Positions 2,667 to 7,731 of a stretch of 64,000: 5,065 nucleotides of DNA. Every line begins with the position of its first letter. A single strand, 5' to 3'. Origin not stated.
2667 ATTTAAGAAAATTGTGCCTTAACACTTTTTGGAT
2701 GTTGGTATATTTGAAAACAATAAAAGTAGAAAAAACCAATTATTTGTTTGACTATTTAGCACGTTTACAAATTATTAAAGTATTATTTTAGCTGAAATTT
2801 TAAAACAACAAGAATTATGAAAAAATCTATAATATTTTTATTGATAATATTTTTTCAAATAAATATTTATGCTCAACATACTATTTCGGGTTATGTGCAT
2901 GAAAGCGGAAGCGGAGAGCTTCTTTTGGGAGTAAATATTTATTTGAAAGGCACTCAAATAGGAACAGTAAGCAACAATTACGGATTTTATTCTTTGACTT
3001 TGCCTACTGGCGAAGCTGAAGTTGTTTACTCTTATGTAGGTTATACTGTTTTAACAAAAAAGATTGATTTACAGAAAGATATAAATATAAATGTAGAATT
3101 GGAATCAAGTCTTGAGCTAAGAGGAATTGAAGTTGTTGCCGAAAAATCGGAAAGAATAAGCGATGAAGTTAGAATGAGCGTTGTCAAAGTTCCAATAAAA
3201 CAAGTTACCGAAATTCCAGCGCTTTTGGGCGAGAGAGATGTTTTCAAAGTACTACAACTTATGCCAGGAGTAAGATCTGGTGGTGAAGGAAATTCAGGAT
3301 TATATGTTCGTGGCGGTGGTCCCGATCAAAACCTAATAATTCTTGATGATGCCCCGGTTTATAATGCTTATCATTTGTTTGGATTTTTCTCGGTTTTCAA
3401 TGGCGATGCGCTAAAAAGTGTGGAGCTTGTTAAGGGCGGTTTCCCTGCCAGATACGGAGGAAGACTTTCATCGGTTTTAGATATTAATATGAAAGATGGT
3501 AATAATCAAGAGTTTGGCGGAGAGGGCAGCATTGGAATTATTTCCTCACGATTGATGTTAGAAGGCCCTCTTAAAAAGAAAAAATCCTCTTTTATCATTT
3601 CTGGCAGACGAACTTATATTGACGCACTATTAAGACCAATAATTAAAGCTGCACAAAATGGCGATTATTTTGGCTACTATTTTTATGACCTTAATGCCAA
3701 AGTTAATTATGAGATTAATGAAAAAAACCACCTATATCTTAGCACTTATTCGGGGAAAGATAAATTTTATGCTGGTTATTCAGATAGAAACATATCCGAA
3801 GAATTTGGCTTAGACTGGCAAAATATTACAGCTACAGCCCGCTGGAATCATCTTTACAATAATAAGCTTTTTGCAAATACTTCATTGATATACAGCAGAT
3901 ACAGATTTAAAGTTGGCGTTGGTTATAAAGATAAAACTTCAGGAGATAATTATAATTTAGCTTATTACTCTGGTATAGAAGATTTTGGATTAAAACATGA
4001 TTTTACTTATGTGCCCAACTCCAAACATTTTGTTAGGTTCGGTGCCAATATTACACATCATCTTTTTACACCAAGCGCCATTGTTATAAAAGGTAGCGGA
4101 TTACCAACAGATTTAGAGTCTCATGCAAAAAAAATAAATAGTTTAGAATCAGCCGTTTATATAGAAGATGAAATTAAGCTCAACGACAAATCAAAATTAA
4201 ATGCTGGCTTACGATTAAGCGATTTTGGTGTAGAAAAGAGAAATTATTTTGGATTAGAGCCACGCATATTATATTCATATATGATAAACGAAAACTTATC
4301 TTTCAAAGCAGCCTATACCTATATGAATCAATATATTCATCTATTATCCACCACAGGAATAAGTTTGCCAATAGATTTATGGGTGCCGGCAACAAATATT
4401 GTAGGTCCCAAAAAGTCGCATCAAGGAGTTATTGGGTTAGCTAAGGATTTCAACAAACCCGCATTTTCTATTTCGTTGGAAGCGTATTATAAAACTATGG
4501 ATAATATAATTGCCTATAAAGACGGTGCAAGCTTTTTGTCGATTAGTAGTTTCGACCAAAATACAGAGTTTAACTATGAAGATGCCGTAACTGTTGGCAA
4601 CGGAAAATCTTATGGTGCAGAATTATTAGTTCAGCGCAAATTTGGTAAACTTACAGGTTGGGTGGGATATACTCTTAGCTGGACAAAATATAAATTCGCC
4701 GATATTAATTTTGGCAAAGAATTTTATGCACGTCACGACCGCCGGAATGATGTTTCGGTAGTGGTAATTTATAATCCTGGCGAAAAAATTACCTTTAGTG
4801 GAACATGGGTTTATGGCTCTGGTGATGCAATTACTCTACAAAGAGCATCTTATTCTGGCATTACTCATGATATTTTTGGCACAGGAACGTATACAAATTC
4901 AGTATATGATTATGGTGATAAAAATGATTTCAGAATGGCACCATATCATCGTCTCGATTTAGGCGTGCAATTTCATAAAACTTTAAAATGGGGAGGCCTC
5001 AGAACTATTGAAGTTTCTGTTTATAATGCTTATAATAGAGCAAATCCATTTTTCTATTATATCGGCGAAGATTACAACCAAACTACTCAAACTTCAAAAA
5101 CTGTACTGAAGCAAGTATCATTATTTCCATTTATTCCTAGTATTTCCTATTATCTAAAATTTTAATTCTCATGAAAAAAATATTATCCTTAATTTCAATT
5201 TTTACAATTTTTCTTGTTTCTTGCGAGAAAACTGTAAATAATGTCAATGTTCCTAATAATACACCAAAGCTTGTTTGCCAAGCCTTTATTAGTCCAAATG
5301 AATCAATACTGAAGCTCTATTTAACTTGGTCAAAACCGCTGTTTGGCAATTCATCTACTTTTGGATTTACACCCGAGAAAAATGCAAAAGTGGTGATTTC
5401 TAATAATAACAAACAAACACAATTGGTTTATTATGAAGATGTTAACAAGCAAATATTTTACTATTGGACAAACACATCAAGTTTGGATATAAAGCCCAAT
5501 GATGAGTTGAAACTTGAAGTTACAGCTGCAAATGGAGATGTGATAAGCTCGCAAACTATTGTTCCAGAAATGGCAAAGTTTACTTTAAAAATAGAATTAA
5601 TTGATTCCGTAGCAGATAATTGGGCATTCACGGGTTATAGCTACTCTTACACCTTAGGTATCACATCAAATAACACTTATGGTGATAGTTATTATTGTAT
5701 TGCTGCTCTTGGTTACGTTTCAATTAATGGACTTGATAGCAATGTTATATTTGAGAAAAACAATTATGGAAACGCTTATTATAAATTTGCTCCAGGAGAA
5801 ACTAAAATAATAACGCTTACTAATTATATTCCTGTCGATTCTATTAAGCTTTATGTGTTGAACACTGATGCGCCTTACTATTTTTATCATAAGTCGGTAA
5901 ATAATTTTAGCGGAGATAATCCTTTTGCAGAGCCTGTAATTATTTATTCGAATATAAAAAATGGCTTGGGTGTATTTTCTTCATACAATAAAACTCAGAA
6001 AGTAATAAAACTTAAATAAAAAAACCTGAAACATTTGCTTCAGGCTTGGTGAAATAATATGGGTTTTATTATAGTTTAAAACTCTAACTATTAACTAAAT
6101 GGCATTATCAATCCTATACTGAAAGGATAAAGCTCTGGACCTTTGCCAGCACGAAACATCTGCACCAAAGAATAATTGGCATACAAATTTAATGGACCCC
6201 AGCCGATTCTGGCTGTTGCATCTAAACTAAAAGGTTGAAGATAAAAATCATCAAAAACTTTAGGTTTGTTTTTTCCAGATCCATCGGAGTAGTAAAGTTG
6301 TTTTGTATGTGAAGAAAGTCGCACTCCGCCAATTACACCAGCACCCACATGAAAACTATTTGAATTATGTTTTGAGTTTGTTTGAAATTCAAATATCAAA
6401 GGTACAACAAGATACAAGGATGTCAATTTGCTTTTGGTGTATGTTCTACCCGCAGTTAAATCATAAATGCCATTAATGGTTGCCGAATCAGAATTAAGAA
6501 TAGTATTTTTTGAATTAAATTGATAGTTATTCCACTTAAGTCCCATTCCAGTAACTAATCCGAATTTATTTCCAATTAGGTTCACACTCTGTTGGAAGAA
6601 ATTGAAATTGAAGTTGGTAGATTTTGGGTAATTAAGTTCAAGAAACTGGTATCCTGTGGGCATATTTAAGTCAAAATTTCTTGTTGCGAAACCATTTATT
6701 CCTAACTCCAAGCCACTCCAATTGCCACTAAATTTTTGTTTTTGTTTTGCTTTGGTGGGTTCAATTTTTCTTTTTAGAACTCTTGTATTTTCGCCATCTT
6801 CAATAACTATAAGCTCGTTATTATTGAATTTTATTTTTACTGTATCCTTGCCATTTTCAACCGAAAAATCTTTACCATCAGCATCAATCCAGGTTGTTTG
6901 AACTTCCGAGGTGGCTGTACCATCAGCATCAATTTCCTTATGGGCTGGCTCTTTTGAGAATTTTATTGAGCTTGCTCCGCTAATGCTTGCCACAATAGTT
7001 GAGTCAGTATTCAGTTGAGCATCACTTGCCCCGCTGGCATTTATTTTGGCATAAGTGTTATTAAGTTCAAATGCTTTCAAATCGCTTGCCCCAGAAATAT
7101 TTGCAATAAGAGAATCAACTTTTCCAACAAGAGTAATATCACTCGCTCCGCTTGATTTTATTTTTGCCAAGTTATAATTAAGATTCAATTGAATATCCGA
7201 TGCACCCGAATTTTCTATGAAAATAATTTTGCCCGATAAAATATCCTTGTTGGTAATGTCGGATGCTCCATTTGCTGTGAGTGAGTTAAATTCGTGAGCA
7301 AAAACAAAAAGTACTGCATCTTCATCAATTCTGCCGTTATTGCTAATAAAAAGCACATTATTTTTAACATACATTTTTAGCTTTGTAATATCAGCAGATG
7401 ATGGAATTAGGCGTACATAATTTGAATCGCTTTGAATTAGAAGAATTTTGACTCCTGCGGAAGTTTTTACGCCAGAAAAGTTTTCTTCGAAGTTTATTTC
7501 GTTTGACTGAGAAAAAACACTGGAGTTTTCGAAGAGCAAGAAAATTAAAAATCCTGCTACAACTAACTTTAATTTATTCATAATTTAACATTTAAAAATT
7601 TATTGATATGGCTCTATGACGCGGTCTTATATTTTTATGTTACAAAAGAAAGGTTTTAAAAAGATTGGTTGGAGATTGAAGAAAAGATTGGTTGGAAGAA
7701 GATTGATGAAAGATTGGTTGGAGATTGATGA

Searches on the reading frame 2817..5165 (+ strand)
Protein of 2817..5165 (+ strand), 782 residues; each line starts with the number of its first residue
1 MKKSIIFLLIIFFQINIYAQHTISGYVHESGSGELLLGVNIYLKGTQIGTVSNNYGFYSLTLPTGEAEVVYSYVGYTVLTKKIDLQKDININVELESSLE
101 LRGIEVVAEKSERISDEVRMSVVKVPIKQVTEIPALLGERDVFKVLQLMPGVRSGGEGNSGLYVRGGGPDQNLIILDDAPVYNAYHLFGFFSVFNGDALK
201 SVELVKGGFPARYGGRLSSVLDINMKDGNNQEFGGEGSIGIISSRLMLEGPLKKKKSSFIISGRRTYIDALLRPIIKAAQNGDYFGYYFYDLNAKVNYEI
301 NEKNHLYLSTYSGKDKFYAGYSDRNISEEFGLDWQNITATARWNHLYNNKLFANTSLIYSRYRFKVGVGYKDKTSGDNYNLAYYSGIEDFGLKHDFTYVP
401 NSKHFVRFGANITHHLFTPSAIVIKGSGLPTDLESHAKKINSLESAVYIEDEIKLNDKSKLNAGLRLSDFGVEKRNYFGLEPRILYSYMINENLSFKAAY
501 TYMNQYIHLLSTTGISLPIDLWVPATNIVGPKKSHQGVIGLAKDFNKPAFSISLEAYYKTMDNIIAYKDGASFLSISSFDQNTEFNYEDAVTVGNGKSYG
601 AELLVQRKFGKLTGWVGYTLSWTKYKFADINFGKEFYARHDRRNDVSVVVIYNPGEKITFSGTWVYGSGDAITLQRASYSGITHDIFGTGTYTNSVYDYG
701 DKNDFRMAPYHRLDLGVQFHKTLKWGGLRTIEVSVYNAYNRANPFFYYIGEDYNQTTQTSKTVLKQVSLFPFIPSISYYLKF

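Call 4: search_protein_families(library=pfam, proteins=[window:2817-5165:+])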
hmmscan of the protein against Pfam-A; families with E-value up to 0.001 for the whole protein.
window:2817-5165:+ (782 aa): 3 families
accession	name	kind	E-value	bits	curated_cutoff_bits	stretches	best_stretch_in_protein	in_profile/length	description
PF13715.12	CarbopepD_reg_2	-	1.8e-17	63.5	32.2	1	23-99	1-78/88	CarboxypepD_reg-like domain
PF07715.20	Plug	-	8.6e-12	46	23.9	1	138-216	21-102/107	TonB-dependent Receptor Plug Domain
PF13620.12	CarboxypepD_reg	-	9.7e-09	35.9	32.3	1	22-95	1-81/82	Carboxypeptidase regulatory-like domain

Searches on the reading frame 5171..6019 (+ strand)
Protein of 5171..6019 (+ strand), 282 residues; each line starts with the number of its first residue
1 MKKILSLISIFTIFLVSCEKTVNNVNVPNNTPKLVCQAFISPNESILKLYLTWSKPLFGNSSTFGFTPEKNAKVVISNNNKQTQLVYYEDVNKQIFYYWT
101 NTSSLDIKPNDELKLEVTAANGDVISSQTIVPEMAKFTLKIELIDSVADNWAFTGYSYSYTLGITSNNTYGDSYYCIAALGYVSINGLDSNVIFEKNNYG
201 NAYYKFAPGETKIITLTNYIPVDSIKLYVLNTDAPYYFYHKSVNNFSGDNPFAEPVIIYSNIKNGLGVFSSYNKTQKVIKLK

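Call 4: search_protein_families(library=pfam, proteins=[window:5171-6019:+])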
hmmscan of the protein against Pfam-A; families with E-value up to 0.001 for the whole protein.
window:5171-6019:+ (282 aa): 1 family
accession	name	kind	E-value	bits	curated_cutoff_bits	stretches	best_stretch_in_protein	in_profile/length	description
PF14054.11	DUF4249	-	2.9e-28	99.7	28.5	1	25-277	6-268/269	Domain of unknown function (DUF4249)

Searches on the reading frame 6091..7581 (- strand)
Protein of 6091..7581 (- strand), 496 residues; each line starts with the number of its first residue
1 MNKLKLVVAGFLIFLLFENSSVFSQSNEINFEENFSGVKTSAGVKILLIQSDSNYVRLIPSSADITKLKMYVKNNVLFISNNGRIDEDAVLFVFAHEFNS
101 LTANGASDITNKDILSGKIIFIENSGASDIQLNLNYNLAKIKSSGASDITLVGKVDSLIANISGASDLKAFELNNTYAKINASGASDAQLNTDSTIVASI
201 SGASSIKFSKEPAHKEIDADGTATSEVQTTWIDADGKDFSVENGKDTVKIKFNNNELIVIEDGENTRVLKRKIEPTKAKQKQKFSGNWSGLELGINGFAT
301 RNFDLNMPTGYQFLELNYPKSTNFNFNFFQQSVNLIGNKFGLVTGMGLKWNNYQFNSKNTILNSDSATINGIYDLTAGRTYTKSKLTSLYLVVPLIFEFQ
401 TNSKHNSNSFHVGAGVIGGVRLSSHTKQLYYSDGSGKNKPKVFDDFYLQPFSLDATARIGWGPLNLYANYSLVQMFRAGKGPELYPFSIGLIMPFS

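Call 4: search_protein_families(library=pfam, proteins=[window:6091-7581:-])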
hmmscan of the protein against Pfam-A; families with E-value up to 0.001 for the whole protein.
window:6091-7581:- (496 aa): 1 family
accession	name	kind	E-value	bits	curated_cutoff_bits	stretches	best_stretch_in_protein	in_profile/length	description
PF10988.14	DUF2807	-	5.6e-26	91.8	24.2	1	34-212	1-181/181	Putative auto-transporter adhesin, head GIN domain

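Call 10: find_homologous_proteins(query=window:6091-7581:-)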
Query window:6091-7581:- (496 aa): 776 proteins with E <= 0.001 among 8000 candidates; the best 120 are listed.
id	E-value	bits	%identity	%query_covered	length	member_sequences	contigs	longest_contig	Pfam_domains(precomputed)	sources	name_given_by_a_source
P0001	0.0e+0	1081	100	100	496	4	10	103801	PF10988.15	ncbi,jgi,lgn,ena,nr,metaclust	ncbi:MAG: hypothetical protein AUJ98_03500 [Bacteroidetes bacterium CG2_30_33_31]|nr:MAG: hypothetic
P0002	3.2e-211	720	64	100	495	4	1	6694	PF10988.15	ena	-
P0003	2.8e-199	681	66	93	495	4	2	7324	PF10988.15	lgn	-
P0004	1.3e-195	669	62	98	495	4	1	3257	PF10988.15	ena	-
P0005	1.1e-192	659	61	100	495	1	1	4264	PF10988.15,PF13568.13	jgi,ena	-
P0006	1.4e-177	610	56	100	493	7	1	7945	PF10988.15,PF13568.13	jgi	jgi:hypothetical protein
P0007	2.9e-172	592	55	100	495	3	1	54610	PF10988.15,PF13568.13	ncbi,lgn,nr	ncbi:MAG: DUF2807 domain-containing protein [Bacteroidales bacterium]|nr:DUF2807 domain-containing p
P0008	6.0e-172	591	56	97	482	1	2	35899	PF10988.15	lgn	-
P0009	1.0e-171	590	55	93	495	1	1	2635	PF10988.15,PF13568.13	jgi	jgi:hypothetical protein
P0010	2.3e-170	586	56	93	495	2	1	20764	PF10988.15,PF13568.13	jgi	jgi:hypothetical protein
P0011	3.9e-169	582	54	98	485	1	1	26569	PF10988.15,PF13568.13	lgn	-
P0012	6.4e-167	574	54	98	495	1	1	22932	PF10988.15,PF13568.13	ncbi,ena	-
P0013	2.3e-164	566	54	93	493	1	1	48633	PF10988.15,PF13568.13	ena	-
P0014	4.0e-160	552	52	100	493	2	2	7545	PF10988.15,PF13568.13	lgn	-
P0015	1.7e-141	491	49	97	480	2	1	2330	PF10988.15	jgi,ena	-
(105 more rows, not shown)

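Call 11: find_encoding_contigs(protein=P0001, flank=4000, max_places=10)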
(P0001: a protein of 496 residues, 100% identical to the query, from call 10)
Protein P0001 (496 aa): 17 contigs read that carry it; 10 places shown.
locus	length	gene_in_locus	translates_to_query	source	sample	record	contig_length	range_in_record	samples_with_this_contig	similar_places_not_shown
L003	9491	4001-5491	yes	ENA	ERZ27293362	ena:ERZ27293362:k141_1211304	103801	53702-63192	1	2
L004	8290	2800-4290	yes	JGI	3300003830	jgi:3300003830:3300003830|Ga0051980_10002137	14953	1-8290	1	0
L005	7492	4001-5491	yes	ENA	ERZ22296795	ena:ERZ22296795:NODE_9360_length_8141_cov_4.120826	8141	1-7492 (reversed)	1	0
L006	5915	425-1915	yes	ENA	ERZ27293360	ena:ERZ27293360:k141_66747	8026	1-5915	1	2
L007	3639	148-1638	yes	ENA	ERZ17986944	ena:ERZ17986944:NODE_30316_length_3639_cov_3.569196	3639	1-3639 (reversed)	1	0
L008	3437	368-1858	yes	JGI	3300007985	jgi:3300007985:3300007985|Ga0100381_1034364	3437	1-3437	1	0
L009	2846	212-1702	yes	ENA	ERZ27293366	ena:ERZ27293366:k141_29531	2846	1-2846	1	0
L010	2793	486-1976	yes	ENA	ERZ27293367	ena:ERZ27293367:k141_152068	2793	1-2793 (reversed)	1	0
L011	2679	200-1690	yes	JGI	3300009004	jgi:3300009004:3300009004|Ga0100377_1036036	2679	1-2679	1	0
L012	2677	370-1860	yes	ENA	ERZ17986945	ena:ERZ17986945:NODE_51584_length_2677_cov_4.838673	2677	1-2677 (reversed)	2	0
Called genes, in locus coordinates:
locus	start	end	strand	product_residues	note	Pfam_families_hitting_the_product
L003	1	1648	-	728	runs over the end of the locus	PF18962:Por_Secre_tail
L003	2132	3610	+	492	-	PF01943:Polysacc_synt, PF13440:Polysacc_synt_3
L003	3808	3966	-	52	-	-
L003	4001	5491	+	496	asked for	PF10988:DUF2807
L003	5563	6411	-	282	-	PF14054:DUF4249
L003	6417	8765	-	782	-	PF13620:CarboxypepD_reg, PF13715:CarbopepD_reg_2, PF07715:Plug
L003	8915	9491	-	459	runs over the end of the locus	PF02589:LUD_dom, PF13484:Fer4_16 (faint), PF13187:Fer4_9 (faint), PF12797:Fer4_2 (faint), PF13237:Fer4_10 (faint), PF12838:Fer4_7, PF13183:Fer4_8, PF13534:Fer4_17, +1 more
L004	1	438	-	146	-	?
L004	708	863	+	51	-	-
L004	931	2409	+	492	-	-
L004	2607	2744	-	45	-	-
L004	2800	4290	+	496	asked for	PF10988:DUF2807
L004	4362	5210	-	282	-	-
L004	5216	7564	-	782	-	-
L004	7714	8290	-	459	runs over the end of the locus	-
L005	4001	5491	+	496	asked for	PF10988:DUF2807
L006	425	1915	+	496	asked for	PF10988:DUF2807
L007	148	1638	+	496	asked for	PF10988:DUF2807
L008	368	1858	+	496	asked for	PF10988:DUF2807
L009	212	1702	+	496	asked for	PF10988:DUF2807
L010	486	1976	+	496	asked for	PF10988:DUF2807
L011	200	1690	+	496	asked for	PF10988:DUF2807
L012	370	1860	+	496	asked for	PF10988:DUF2807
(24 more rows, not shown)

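Call 16: find_encoding_contigs(protein=P0002, flank=4000, max_places=3)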
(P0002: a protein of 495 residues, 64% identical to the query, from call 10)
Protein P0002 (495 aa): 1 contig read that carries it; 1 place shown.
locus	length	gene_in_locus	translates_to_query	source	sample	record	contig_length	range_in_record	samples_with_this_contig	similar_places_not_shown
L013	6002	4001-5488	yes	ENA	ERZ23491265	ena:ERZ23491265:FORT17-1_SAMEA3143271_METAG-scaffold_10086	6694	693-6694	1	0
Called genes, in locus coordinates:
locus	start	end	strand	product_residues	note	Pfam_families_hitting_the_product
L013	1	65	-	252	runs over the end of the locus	?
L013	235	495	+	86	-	-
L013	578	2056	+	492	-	PF01943:Polysacc_synt, PF13440:Polysacc_synt_3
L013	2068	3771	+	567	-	PF03266:NTPase_1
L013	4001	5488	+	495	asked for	PF10988:DUF2807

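Call 17: find_encoding_contigs(protein=P0003, flank=4000, max_places=3)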
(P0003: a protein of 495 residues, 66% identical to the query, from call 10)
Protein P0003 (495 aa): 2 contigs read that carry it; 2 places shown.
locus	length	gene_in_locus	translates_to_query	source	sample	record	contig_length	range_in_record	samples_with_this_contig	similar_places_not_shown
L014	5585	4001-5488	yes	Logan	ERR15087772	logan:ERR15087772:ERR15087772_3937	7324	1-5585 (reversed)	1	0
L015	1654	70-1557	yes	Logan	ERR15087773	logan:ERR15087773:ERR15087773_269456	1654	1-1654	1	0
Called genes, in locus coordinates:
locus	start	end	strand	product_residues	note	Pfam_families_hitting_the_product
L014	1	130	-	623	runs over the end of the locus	?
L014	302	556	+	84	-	-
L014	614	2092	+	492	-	PF01943:Polysacc_synt, PF13440:Polysacc_synt_3 (weak)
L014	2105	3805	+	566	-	PF03266:NTPase_1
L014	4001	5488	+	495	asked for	PF10988:DUF2807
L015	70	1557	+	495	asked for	PF10988:DUF2807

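Call 18: find_encoding_contigs(protein=P0007, flank=4000, max_places=3)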
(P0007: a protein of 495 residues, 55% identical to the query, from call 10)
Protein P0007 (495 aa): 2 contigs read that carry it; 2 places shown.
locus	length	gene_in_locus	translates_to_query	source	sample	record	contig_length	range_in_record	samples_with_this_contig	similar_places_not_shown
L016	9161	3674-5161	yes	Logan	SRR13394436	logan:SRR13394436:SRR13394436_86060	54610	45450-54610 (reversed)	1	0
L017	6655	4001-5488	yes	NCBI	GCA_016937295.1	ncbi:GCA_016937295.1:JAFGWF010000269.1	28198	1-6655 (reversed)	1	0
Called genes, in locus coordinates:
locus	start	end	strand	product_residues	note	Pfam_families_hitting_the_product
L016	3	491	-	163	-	?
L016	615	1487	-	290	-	PF01551:Peptidase_M23, PF01476:LysM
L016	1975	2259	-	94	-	-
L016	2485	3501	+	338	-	PF13440:Polysacc_synt_3 (weak)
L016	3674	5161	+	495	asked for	PF10988:DUF2807, PF13568:OMP_b-brl_2 (weak)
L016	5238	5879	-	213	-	-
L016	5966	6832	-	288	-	PF14054:DUF4249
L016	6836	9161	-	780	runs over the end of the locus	PF13620:CarboxypepD_reg, PF13715:CarbopepD_reg_2, PF07715:Plug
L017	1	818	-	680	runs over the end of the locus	PF00133:tRNA-synt_1, PF09334:tRNA-synt_1g, PF08264:Anticodon_1 (weak), PF19303:Anticodon_3, PF01588:tRNA_bind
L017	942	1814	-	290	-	PF01551:Peptidase_M23, PF01476:LysM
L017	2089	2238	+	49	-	-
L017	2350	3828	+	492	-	PF01943:Polysacc_synt, PF13440:Polysacc_synt_3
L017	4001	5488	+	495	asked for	PF10988:DUF2807, PF13568:OMP_b-brl_2 (weak)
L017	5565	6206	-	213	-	-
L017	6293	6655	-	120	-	PF14054:DUF4249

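Call 40: search_protein_families(library=pfam, proteins=[L013:2068-3771:+], max_evalue=0.01)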
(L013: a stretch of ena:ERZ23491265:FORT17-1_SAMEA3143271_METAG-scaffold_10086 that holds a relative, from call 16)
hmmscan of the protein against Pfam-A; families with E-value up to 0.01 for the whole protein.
L013:2068-3771:+ (567 aa): 4 families
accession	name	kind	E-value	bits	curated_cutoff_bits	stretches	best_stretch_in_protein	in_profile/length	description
PF03266.21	NTPase_1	-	2.3e-19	70.3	23.9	1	400-555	2-158/168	NTPase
PF13401.12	AAA_22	-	0.00018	22.3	27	1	396-519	4-105/130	AAA domain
PF13173.12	AAA_14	-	0.00032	21.1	27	1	398-493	3-88/129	AAA domain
PF10649.15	DUF2478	-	0.0013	18.7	22.3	1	479-537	80-137/159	Protein of unknown function (DUF2478)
